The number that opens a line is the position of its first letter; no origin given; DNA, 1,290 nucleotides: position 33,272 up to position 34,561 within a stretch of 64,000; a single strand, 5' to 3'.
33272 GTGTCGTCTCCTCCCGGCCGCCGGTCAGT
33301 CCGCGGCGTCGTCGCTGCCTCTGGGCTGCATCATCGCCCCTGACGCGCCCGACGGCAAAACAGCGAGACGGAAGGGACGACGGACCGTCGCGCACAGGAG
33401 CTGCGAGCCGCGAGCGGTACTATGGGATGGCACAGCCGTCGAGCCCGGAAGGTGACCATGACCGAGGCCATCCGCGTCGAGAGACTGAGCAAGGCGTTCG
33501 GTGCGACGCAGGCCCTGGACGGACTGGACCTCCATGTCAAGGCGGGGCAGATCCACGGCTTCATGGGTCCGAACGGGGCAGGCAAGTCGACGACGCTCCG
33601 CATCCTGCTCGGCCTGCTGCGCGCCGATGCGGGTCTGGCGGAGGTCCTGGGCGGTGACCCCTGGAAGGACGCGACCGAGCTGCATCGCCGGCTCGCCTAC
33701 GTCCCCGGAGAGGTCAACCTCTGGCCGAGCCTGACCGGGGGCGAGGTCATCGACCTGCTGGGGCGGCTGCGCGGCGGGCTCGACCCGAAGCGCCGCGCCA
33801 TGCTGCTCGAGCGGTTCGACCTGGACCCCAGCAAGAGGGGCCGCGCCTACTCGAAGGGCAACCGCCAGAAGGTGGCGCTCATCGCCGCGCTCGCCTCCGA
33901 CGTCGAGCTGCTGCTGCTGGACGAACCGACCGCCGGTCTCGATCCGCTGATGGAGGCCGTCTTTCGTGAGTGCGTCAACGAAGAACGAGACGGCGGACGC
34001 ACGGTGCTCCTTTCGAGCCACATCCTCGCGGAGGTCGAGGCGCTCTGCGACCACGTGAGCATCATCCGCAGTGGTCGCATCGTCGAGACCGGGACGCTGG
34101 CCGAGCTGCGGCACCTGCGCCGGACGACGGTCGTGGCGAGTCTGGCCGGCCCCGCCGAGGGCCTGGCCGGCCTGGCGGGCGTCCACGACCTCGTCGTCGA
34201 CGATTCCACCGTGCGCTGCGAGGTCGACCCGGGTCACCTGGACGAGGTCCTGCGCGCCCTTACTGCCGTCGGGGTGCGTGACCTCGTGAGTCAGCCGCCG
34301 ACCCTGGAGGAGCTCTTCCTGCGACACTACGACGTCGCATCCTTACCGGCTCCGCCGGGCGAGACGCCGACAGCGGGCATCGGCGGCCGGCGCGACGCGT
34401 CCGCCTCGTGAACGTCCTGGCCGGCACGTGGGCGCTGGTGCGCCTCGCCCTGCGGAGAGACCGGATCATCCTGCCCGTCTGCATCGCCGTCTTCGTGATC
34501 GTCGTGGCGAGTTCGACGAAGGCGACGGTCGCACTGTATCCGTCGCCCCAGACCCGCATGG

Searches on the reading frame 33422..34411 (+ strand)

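Call 54: search_protein_families(library=pfam, proteins=[window:33422-34411:+], max_evalue=0.001)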
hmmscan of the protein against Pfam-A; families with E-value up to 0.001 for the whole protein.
window:33422-34411:+ (329 aa): 3 families
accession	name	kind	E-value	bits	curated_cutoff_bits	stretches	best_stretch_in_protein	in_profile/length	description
PF00005.33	ABC_tran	-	9.3e-25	88.3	25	1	32-171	1-137/137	ABC transporter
PF13304.12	AAA_21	-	3.9e-15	57.2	27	1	143-204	238-302/304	AAA domain, putative AbiEii toxin, Type IV TA system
PF13732.12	DrrA1-3_C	-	5e-07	30.8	27.4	1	224-302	1-80/81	ATP-binding protein DrrA1-3-like, C-terminal domain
